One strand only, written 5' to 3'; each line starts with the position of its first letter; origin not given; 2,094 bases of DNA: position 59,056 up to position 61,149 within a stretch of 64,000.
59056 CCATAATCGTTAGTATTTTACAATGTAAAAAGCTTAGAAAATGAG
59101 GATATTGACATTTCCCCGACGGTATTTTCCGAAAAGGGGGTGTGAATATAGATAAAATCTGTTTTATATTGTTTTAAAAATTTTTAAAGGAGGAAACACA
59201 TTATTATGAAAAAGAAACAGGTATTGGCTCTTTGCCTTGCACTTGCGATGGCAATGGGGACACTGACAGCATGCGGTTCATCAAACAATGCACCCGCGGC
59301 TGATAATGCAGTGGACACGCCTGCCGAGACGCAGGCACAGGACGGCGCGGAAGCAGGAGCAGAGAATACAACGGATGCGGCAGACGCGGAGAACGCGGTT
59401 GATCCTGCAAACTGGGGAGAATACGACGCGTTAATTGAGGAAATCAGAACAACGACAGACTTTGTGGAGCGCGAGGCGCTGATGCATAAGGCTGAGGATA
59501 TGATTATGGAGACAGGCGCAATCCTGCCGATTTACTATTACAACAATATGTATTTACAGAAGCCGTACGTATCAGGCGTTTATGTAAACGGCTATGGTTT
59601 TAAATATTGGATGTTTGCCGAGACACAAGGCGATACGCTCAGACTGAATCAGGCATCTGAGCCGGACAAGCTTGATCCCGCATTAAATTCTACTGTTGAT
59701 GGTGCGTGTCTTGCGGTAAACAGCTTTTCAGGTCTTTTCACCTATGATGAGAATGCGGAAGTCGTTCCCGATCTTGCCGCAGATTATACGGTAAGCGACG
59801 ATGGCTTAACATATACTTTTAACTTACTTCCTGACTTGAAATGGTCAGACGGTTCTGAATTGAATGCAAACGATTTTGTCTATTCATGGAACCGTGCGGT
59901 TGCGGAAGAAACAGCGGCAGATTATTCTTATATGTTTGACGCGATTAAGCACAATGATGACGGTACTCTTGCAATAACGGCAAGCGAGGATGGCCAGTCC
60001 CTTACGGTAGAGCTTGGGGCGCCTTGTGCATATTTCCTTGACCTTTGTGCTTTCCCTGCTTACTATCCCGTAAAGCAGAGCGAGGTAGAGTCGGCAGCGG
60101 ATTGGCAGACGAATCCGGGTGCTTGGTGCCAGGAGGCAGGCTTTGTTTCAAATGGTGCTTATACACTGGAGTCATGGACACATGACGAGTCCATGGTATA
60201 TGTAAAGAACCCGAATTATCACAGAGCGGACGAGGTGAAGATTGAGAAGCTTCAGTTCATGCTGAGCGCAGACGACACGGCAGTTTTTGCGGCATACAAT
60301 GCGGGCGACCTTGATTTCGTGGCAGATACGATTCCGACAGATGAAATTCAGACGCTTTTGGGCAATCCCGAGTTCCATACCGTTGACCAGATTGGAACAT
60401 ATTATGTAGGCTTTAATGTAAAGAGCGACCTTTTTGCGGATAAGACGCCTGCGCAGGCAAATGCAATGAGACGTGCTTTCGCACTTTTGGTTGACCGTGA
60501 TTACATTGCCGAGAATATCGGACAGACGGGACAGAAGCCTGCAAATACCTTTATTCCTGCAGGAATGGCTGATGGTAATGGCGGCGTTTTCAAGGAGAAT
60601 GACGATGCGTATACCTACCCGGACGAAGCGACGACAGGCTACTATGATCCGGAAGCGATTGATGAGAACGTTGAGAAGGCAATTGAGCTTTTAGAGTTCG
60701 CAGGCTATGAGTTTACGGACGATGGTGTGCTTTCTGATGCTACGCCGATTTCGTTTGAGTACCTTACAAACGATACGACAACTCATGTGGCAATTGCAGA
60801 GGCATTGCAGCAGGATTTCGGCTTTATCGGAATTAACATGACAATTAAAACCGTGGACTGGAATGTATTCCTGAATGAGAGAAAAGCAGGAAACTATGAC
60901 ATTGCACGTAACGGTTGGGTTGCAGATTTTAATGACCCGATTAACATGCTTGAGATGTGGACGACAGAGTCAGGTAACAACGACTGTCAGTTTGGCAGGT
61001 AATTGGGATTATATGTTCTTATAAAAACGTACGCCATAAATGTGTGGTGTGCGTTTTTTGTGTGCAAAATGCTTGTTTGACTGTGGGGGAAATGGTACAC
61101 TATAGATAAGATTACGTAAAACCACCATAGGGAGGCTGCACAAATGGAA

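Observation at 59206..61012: Circularly permuted OppA: the canonical C-terminal ~70 aa moved to the N-terminus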

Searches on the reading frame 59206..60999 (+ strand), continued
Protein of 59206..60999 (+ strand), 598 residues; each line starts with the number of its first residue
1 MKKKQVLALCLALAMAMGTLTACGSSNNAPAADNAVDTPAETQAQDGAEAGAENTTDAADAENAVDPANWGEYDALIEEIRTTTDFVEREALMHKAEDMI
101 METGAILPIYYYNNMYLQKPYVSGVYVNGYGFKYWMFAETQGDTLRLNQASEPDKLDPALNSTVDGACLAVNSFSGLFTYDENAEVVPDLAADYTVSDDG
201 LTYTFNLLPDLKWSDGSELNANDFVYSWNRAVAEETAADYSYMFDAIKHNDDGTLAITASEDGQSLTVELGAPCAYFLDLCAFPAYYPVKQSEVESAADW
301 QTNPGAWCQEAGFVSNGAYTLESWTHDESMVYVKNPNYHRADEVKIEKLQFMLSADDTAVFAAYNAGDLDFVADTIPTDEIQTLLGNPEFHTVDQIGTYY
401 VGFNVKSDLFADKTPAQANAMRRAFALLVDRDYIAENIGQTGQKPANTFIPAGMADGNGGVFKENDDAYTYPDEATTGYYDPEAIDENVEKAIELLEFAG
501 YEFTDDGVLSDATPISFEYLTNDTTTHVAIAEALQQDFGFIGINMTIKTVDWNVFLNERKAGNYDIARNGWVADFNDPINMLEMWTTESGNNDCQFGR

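Call 46: find_encoding_contigs(protein=P0236, flank=6000, max_places=3)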
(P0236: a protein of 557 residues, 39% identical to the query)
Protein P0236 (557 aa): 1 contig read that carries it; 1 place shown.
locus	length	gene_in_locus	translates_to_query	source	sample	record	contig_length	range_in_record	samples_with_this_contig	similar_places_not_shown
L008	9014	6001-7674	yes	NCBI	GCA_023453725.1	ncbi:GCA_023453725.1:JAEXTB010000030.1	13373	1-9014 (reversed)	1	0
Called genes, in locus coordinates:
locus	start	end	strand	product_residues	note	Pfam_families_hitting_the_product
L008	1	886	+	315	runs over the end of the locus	PF19300:BPD_transp_1_N, PF00528:BPD_transp_1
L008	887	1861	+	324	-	PF12911:OppC_N, PF00528:BPD_transp_1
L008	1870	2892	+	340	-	PF00005:ABC_tran, PF02463:SMC_N (weak), PF13304:AAA_21, PF08352:oligo_HPY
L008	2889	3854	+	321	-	PF00005:ABC_tran, PF08352:oligo_HPY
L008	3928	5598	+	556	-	-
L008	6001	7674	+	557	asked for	PF00496:SBP_bac_5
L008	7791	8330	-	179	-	PF02482:Ribosomal_S30AE, PF16321:Ribosom_S30AE_C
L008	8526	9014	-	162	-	?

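Call 47: find_encoding_contigs(protein=P0177, flank=6000, max_places=3)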
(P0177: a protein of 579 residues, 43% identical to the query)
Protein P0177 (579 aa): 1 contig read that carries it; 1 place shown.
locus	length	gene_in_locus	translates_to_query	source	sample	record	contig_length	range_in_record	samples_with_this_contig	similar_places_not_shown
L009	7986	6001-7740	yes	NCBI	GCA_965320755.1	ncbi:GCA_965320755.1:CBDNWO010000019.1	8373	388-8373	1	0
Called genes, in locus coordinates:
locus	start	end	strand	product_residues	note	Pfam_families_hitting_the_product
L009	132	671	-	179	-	PF00210:Ferritin (faint), PF02915:Rubrerythrin, PF21349:RUBY_RBDX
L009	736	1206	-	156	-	PF03073:TspO_MBR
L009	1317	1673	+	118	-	-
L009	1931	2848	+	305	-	PF19300:BPD_transp_1_N, PF00528:BPD_transp_1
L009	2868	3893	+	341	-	PF12911:OppC_N, PF00528:BPD_transp_1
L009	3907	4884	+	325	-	PF02463:SMC_N (weak), PF00005:ABC_tran, PF13304:AAA_21 (weak), PF08352:oligo_HPY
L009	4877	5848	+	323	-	PF00005:ABC_tran, PF13304:AAA_21 (faint), PF08352:oligo_HPY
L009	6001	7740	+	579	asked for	PF00496:SBP_bac_5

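Call 54: find_encoding_contigs(protein=P0210, flank=6000, max_places=2)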
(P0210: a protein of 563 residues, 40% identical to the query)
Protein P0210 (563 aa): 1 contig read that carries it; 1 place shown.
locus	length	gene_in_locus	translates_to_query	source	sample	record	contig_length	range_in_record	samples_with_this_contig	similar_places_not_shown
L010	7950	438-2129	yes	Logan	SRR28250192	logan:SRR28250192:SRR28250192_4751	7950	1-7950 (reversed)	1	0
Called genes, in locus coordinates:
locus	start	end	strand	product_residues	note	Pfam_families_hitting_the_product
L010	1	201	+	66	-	?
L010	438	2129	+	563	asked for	PF00496:SBP_bac_5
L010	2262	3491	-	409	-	PF03704:BTAD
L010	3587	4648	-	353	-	PF00437:T2SSE, PF13191:AAA_16 (faint), PF13401:AAA_22 (faint)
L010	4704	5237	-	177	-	-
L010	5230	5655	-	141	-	-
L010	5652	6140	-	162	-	PF16152:DUF4860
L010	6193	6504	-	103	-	-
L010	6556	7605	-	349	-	PF00482:T2SSF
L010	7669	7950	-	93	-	?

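Call 55: find_encoding_contigs(protein=P0237, flank=6000, max_places=2)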
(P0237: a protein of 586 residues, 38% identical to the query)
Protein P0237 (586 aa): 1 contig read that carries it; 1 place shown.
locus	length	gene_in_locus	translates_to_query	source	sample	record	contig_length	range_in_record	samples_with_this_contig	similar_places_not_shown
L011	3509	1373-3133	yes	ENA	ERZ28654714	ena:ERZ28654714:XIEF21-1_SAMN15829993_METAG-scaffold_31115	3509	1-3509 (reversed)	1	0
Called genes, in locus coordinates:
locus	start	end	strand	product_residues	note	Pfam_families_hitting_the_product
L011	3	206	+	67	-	?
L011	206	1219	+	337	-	PF00005:ABC_tran, PF08352:oligo_HPY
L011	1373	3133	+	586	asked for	PF00496:SBP_bac_5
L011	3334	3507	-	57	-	?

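Call 56: find_encoding_contigs(protein=P0178, flank=6000, max_places=2)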
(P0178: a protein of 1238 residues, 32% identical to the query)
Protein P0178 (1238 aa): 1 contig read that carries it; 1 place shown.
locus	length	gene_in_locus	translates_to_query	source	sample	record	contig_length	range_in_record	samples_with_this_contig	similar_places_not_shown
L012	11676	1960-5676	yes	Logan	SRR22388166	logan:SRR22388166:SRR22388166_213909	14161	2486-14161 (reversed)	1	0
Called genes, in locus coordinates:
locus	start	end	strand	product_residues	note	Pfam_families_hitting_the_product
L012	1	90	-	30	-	?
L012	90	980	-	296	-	PF12911:OppC_N, PF00528:BPD_transp_1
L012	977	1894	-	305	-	PF19300:BPD_transp_1_N, PF00528:BPD_transp_1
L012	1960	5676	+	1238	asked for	PF00496:SBP_bac_5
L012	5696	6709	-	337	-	PF11383:DUF3187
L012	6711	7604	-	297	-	PF00483:NTP_transferase, PF12804:NTP_transf_3 (weak)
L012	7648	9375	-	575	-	-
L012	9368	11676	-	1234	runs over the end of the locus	-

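Call 57: find_homologous_proteins(query=P0237, max_evalue=1e-50)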
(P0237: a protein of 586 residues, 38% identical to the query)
Query P0237 (586 aa): 2642 proteins with E <= 1e-50 among 8000 candidates; the best 120 are listed.
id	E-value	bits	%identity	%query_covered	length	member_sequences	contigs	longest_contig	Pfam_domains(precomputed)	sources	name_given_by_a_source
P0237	0.0e+0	1330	100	100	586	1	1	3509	PF00496.28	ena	-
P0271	0.0e+0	1141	85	100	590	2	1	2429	PF00496.28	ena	-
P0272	0.0e+0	1063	89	54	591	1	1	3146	PF00496.28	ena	-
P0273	0.0e+0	1033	86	54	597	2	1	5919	PF00496.28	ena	-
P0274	1.4e-281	953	78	54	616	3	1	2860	PF00496.28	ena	-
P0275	1.8e-273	927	74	53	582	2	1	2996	PF00496.28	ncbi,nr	ncbi:MAG: peptide ABC transporter substrate-binding protein, partial [Lachnospiraceae bacterium]|nr:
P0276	8.3e-267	905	74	56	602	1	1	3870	PF00496.28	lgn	-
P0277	3.1e-263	893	73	54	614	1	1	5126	PF00496.28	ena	-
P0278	3.2e-255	866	71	56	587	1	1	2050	PF00496.28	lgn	-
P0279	4.4e-254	863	72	56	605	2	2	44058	PF00496.28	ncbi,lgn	-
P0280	1.4e-251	854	72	54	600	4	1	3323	PF00496.28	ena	-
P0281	3.8e-247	840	72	54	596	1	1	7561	PF00496.28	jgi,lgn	jgi:oligopeptide transport system substrate-binding protein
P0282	2.4e-246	837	70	55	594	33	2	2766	PF00496.28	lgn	-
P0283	4.8e-246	836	71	54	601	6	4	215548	PF00496.28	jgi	jgi:oligopeptide transport system substrate-binding protein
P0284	5.0e-244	829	72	55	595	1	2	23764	PF00496.28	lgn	-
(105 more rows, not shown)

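Call 58: predict_structure(alignment_id=A2)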
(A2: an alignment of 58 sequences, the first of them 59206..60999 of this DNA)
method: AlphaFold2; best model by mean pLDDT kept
length: 598 residues; sequences in the alignment: 58
mean_pLDDT: 89.9   pTM: 0.84
mean pLDDT of the five models: 89.9, 89.9, 89.4, 88.9, 88.7
residues with pLDDT >= 90: 481; 70-90: 59; 50-70: 20; < 50: 38
segments of 3 or more residues with pLDDT < 50: 20-56
pLDDT, mean of each block of 10 residues (from residue 1): 58 59 37 37 38 48 91 96 92 97 96 96 96 97 96 92 93 98 95 97 98 99 98 91 94 97 98 94 98 95 93 98 97 98 98 93 97 89 94 95 97 96 95 91 94 91 93 93 82 96 96 98 92 97 97 89 96 94 92 93
secondary structure, 60 per line:
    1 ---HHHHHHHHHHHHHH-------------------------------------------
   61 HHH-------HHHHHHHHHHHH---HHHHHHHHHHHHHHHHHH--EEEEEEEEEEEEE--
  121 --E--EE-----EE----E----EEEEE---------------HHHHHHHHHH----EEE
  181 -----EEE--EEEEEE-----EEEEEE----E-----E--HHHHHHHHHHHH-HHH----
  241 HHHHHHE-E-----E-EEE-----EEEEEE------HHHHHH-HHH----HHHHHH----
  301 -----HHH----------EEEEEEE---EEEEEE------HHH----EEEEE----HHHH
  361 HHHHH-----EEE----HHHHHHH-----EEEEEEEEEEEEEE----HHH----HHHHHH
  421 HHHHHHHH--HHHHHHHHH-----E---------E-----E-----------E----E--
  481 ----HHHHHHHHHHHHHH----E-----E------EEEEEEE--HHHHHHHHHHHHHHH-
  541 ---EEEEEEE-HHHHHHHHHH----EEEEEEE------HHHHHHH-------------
elements in order: H4-17 H71-82 H86-103 E106-118 E144-148 H164-173 E178-180 E186-188 E191-196 E202-207 H221-232 H241-246 E257-259 E265-270 H277-282 H291-296 E319-325 E329-334 E348-352 H357-365 E371-373 H378-384 E390-403 H415-428 H431-439 H485-498 E516-522 H525-539 E544-550 H552-561 E566-572 H579-585

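Call 64: fold_search(model_id=the predicted structure, library=pdb)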
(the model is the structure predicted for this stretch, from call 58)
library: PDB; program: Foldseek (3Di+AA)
matches with E <= 10: 964; with E <= 0.001: 171
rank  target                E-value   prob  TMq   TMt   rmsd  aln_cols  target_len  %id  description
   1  8are_A                8.6e-34  1.00  0.64  0.75   3.6       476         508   28  Crystal structure of the peptide binding protein, OppA, from Bacillus subtilis in complex with a PhrE-derived pentapep (released 2023-02-22)
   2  3o9p                  1.3e-33  1.00  0.65  0.76   2.4       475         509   27  The structure of the Escherichia coli murein tripeptide binding protein MppA (released 2011-07-06)
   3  4toz_A                1.7e-33  1.00  0.51  0.58   6.9       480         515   26  MppA Periplasmic Murein Tripeptide Binding Protein, Unliganded Open Form (released 2015-06-10)
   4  4toz_B                2.1e-33  1.00  0.50  0.57   6.8       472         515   28  MppA Periplasmic Murein Tripeptide Binding Protein, Unliganded Open Form (released 2015-06-10)
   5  6dtg_A                2.8e-33  1.00  0.64  0.73   3.3       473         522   27  Crystal structure of Haemophilus influenzae OppA complex with YLGANGRGGGS (released 2018-11-28)
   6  1ola_A                3.1e-33  1.00  0.64  0.74   3.3       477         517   27  THE STRUCTURAL BASIS OF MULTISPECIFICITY IN THE OLIGOPEPTIDE-BINDING PROTEIN OPPA (released 1994-07-31)
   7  8arn_A                3.1e-33  1.00  0.63  0.74   3.8       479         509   28  Crystal structure of the peptide binding protein, OppA, from Bacillus subtilis in complex with an endogenous tetrapept (released 2023-02-22)
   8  6dqq_A                3.5e-33  1.00  0.64  0.73   3.2       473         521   27  Crystal structure of Haemophilus influenzae OppA complex with endogenous peptide (released 2018-11-28)
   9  6dqr_A                3.9e-33  1.00  0.64  0.73   3.4       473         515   27  Crystal structure of Haemophilus influenzae OppA complex with MGG (released 2018-11-28)
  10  6dth_A                4.6e-33  1.00  0.64  0.74   3.3       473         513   26  Crystal structure of Haemophilus influenzae OppA complex with RPPGFSPFR (released 2018-11-28)
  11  6dtf_A                5.7e-33  1.00  0.63  0.73   3.5       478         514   26  Crystal structure of Haemophilus influenzae OppA complex with KKK (released 2018-11-28)
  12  2z23_A                6.4e-33  1.00  0.65  0.74   3.6       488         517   27  Crystal structure of Y.pestis oligo peptide binding protein OppA with tri-lysine ligand (released 2007-10-30)
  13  8ay0_C                1.3e-32  1.00  0.61  0.75   3.7       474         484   27  Crystal Structure of the peptide binding protein DppE from Bacillus subtilis in complex with murein tripeptide (released 2023-02-22)
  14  1b52_A                1.6e-32  1.00  0.64  0.74   3.8       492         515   27  OLIGO-PEPTIDE BINDING PROTEIN (OPPA) COMPLEXED WITH KTK (released 1999-01-20)
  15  3tcf_A                2.5e-32  1.00  0.65  0.74   3.9       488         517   27  Crystal structure of E. coli OppA complexed with endogenous ligands (released 2011-10-12)
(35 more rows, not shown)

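Call 72: find_related_loci(query=A1, collection=genome_contigs, flank=6000)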
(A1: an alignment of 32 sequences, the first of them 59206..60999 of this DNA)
Query A1 (598 aa) in genome_contigs; peptide patterns used: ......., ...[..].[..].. (x = any residue, [..] = any of these).
564 stretches matched a pattern; 536 encode a relative of the query (tblastn E <= 1e-3); the best 80 are kept; 80 distinct loci.
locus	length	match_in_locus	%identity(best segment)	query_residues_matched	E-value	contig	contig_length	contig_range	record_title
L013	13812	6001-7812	93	1-598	0e+0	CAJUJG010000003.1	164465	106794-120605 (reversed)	MAG TPA_asm: uncultured Lachnospiraceae bacterium isolate MGBC142918 genome assembly, contig: MGBC142918.3, whole genome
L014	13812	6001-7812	92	1-598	0e+0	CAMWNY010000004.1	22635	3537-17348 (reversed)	MAG TPA_asm: uncultured Lachnospiraceae bacterium isolate SRR14411345_bin.3_metawrap_v1.3_MAG genome assembly, contig: N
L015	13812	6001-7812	93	1-598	0e+0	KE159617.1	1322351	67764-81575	Lachnospiraceae bacterium COE1 genomic scaffold acPFN-supercont1.1, whole genome shotgun sequence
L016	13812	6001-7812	92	1-598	0e+0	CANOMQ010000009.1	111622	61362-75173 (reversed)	MAG TPA_asm: uncultured Lachnospiraceae bacterium isolate SRR19759444_bin.27_metawrap_v1.3_MAG genome assembly, contig:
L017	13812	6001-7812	92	1-598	0e+0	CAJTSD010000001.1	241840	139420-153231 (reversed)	MAG TPA_asm: uncultured Lachnospiraceae bacterium isolate MGBC110218 genome assembly, contig: MGBC110218.1, whole genome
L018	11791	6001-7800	86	1-598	0e+0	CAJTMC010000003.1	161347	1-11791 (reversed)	MAG TPA_asm: uncultured Lachnospiraceae bacterium isolate MGBC104938 genome assembly, contig: MGBC104938.3, whole genome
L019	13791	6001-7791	79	1-598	0e+0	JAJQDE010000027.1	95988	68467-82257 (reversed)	MAG: Lachnospiraceae bacterium isolate C.B3_9 NODE_49_length_95988_cov_19.946963, whole genome shotgun sequence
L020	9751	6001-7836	74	1-598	0e+0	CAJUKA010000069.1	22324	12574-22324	MAG TPA_asm: uncultured Lachnospiraceae bacterium isolate MGBC143556 genome assembly, contig: MGBC143556.69, whole genom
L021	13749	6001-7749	78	17-598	0e+0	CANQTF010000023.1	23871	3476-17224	MAG: uncultured Lachnospiraceae bacterium isolate Lapin-012__bin100 genome assembly, contig: Lapin-012__NODE_3032_length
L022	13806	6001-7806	74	1-598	0e+0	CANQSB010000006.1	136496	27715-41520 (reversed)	MAG: uncultured Lachnospiraceae bacterium isolate Lapin-023__bin85 genome assembly, contig: Lapin-023__NODE_130_length_1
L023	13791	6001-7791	76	1-598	0e+0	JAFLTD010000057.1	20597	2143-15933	MAG: Lachnospiraceae bacterium isolate HAN044 Seq57, whole genome shotgun sequence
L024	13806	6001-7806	74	1-598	0e+0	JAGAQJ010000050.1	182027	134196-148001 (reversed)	MAG: Lachnospiraceae bacterium isolate RGIG8678 Water_deer_Colon-1__c262485, whole genome shotgun sequence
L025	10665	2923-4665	77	35-598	0e+0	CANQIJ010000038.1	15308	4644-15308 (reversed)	MAG: uncultured Lachnospiraceae bacterium isolate Lapin-028__bin49 genome assembly, contig: Lapin-028__NODE_4348_length_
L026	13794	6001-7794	77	1-598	0e+0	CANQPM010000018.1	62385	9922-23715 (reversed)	MAG: uncultured Lachnospiraceae bacterium isolate Lapin-012__bin1 genome assembly, contig: Lapin-012__NODE_907_length_62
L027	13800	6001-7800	71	4-598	0e+0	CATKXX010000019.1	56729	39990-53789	MAG TPA_asm: uncultured Acetatifactor sp. isolate MGG03702_1680015492 genome assembly, contig: ERR2844016_1426, whole ge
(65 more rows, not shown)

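Call 82: search_protein_families(library=pfam, proteins=[P0216, P0208, P0180], max_evalue=0.00001)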
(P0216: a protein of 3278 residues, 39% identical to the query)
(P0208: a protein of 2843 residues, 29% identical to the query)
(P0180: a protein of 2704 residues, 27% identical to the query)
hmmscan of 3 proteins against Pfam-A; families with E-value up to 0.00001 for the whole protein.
P0216 (3278 aa): 4 families
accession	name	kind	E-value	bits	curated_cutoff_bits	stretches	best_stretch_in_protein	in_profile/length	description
PF00496.27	SBP_bac_5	-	4.1e-49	168.1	32.4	2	3084-3235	13-158/368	Bacterial extracellular solute-binding proteins, family 5 Middle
PF02368.24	Big_2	-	1.6e-39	134.1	22.8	3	2099-2155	19-75/79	Bacterial Ig-like domain (group 2)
PF13306.12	LRR_5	-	1.4e-06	28.7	27.7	0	1901-1959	13-71/127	BspA type Leucine rich repeat region (6 copies)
PF21764.3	Invasin_D4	-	3.2e-06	28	27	0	2095-2150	21-76/88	Invasin, domain 4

P0208 (2843 aa): 3 families
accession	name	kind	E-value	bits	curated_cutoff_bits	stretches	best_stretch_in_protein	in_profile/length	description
PF00496.27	SBP_bac_5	-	3.4e-267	885.7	32.4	4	869-1237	2-359/368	Bacterial extracellular solute-binding proteins, family 5 Middle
PF13191.12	AAA_16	-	1e-20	75.3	32.6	1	286-485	2-155/167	AAA ATPase domain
PF03704.23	BTAD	-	1.2e-19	71.6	22.1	1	131-254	28-145/146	Bacterial transcriptional activator domain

P0180 (2704 aa): 1 family
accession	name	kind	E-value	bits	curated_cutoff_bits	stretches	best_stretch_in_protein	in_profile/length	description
PF00496.27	SBP_bac_5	-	8.8e-250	828.4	32.4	4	674-1049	2-365/368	Bacterial extracellular solute-binding proteins, family 5 Middle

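Call 83: find_encoding_contigs(protein=P0272, flank=6000, max_places=2)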
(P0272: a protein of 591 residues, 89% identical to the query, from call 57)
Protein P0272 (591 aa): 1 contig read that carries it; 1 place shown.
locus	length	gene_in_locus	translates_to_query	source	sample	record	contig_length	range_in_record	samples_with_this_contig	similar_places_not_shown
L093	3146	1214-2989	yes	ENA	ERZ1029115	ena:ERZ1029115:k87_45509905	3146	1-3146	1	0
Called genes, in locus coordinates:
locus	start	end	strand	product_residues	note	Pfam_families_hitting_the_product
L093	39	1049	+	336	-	PF00005:ABC_tran, PF08352:oligo_HPY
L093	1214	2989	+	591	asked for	PF00496:SBP_bac_5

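Call 84: find_encoding_contigs(protein=P0273, flank=6000, max_places=2)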
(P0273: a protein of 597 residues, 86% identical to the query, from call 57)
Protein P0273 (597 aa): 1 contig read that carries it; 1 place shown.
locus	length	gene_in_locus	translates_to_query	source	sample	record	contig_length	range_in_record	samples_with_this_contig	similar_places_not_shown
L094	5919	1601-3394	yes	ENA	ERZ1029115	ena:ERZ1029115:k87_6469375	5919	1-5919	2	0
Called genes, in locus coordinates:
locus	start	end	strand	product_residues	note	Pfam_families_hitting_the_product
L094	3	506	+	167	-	?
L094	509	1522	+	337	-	PF00005:ABC_tran, PF08352:oligo_HPY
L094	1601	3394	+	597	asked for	PF00496:SBP_bac_5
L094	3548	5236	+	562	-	PF04122:CW_binding_2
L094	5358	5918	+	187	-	?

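Call 85: find_encoding_contigs(protein=P0271, flank=6000, max_places=2)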
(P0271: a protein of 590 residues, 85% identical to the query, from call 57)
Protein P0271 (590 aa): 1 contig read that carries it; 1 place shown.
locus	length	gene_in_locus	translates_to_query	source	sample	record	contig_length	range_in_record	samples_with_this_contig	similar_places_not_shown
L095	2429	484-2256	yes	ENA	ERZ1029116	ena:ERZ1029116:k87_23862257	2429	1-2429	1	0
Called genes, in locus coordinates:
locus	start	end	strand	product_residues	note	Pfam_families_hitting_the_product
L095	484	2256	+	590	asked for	PF00496:SBP_bac_5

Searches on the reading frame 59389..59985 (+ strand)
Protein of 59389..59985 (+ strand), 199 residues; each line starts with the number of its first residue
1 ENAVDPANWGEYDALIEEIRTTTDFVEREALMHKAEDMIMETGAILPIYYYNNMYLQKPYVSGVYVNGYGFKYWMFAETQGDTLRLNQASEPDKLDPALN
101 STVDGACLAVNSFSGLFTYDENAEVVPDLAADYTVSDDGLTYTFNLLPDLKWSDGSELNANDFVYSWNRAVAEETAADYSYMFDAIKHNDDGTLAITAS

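Call 81: search_solved_structures(query=window:59389-59985:+, max_evalue=0.01)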
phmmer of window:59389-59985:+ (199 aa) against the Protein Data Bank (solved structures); distinct sequences matched with E-value up to 0.01: 80 (the best 60 are shown).
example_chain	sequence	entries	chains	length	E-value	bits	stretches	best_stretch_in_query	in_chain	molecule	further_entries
9rd1_A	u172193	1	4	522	3.3e-22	82.4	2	81-181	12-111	Periplasmic oligopeptide-binding protein OppA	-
3tcf_A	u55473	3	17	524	3.4e-22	82.4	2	81-181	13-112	Periplasmic oligopeptide-binding protein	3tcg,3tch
8ay0_A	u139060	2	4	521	6.6e-22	81.4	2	77-181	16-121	Dipeptide-binding protein DppE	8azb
5kzt_A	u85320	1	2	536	4.2e-21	78.8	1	111-191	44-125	Peptide/nickel transport system substrate-binding protein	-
8are_A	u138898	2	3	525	1.7e-20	76.8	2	82-187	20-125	Oligopeptide-binding protein OppA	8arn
6npo_A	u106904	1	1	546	8.2e-20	74.6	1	93-188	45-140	Oligopeptide ABC transporter, oligopeptide-binding protein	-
2z23_A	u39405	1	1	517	2.5e-19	73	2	83-183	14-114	Periplasmic oligopeptide-binding protein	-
6dqq_A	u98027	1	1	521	5.4e-19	71.9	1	84-182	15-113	Periplasmic oligopeptide-binding protein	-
6dqr_A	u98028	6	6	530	5.7e-19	71.8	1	84-182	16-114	Periplasmic oligopeptide-binding protein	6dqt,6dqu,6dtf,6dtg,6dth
3o9p_A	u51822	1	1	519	7.1e-19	71.5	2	89-182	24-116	Periplasmic murein peptide-binding protein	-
4toz_A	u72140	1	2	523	7.2e-19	71.5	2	89-182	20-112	Periplasmic murein peptide-binding protein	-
1b05_A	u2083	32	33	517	1.1e-18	70.8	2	82-182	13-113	PERIPLASMIC OLIGOPEPTIDE-BINDING PROTEIN | PROTEIN (OLIGO-PEPTIDE BINDING PROTEIN) | PERIPLASMIC OLIGO-PEPTIDE BINDING PROTEIN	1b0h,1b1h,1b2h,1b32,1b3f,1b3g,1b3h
3zs6_A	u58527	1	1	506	3.3e-15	59.5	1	88-188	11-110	PERIPLASMIC OLIGOPEPTIDE-BINDING PROTEIN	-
4faj_A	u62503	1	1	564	3.9e-15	59.3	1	90-189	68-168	PrgZ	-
9pv8_A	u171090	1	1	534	2.6e-13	53.4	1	89-186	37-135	Oligopeptide-binding protein OppA3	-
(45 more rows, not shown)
